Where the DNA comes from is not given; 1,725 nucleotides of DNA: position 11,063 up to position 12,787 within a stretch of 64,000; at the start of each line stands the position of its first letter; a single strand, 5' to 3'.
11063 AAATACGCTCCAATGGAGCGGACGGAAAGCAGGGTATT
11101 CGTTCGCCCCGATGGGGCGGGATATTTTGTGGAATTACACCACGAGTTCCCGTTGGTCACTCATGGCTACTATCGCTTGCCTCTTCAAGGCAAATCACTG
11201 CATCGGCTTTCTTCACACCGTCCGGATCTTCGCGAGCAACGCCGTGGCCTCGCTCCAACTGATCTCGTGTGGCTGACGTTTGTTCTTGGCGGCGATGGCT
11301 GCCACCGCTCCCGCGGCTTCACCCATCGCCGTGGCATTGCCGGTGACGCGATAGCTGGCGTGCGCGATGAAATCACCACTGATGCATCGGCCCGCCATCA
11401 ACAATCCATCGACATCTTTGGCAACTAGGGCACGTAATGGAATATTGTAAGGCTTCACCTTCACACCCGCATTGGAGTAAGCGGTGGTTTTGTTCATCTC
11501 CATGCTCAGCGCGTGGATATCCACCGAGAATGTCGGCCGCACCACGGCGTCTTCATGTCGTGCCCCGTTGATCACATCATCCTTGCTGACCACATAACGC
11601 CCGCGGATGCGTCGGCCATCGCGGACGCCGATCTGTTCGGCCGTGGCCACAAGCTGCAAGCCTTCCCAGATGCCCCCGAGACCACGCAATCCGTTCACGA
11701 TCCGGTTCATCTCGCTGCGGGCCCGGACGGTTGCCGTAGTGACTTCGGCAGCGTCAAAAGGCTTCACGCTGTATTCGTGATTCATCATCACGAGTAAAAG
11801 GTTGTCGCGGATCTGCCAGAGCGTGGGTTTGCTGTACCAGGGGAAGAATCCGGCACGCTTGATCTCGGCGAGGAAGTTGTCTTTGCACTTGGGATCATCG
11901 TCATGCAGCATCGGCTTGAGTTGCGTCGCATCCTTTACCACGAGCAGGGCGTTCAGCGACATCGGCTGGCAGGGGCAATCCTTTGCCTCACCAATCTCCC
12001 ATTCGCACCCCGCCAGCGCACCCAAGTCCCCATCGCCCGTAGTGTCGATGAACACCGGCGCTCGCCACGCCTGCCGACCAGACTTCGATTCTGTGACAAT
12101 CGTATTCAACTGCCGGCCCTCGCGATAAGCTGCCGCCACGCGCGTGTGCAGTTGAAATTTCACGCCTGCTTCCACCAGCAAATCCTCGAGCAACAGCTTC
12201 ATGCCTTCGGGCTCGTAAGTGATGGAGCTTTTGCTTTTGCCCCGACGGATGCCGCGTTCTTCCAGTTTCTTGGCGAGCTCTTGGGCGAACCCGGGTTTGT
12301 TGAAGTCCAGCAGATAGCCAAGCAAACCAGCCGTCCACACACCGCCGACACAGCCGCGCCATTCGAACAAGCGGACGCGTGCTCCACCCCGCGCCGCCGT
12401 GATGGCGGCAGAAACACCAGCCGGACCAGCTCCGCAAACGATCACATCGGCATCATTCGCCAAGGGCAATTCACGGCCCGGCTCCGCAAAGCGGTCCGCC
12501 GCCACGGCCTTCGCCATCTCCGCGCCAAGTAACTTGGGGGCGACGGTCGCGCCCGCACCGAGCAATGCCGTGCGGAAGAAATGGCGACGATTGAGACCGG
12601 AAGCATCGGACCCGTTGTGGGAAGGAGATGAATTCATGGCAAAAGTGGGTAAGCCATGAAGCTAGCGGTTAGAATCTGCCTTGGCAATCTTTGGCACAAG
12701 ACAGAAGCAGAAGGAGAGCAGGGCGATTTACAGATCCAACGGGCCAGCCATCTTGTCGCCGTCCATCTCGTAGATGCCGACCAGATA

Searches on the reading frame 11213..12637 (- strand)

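Call 59: search_protein_families(library=ncbifam, proteins=[window:11213-12637:-], max_evalue=0.001)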
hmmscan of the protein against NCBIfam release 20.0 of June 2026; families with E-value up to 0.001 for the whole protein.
window:11213-12637:- (474 aa): 34 families (the best 25 are shown)
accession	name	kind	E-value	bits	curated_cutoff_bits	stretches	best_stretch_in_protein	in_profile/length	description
TIGR01372.1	soxA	subfamily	1.1e-06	26.7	1164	1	51-100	157-206/996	sarcosine oxidase subunit alpha family protein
TIGR02032.1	GG-red-SF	subfamily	1.3e-06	28.3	158.8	1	64-201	2-146/297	geranylgeranyl reductase family protein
TIGR00292.1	TIGR00292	equivalog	1.6e-06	27.5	148.3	1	62-115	21-75/254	sulfide-dependent adenosine diphosphate thiazole synthase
NF005866.0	PRK07803.1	equivalog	2.1e-06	26.2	819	0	371-456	373-453/631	fumarate reductase/succinate dehydrogenase flavoprotein subunit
TIGR03997.1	mycofact_OYE_2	equivalog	2.8e-06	26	793.15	1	63-101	380-419/645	mycofactocin system FadH/OYE family oxidoreductase 2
NF003585.0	PRK05249.1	equivalog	4e-06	25.7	465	1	62-101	6-45/464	Si-specific NAD(P)(+) transhydrogenase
NF005510.0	PRK07121.1-3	subfamily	7.1e-06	25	481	1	62-100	22-60/492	FAD-binding protein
NF009410.0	PRK12771.1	subfamily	8.9e-06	24.5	516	1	64-111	140-187/566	NAD(P)-binding protein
NF004789.0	PRK06134.1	subfamily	9.6e-06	24.4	747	1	59-100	9-50/581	FAD-dependent oxidoreductase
NF009477.0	PRK12843.1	equivalog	1.3e-05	23.8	758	1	60-100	14-54/578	FAD-dependent oxidoreductase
NF005512.0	PRK07121.1-5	subfamily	3.6e-05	22.5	812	1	61-101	20-60/489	FAD-binding protein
NF005548.0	PRK07208.1-4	equivalog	3.7e-05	22.5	389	1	63-112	4-54/488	hypothetical protein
TIGR03140.1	AhpF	equivalog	3.9e-05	22.4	502.9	1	61-92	211-242/515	alkyl hydroperoxide reductase subunit F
NF010590.0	PRK13984.1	equivalog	4.2e-05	21.9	946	1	29-110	255-336/611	putative oxidoreductase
NF005511.0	PRK07121.1-4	equivalog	6.5e-05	21.6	466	1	56-98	14-56/553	FAD-binding protein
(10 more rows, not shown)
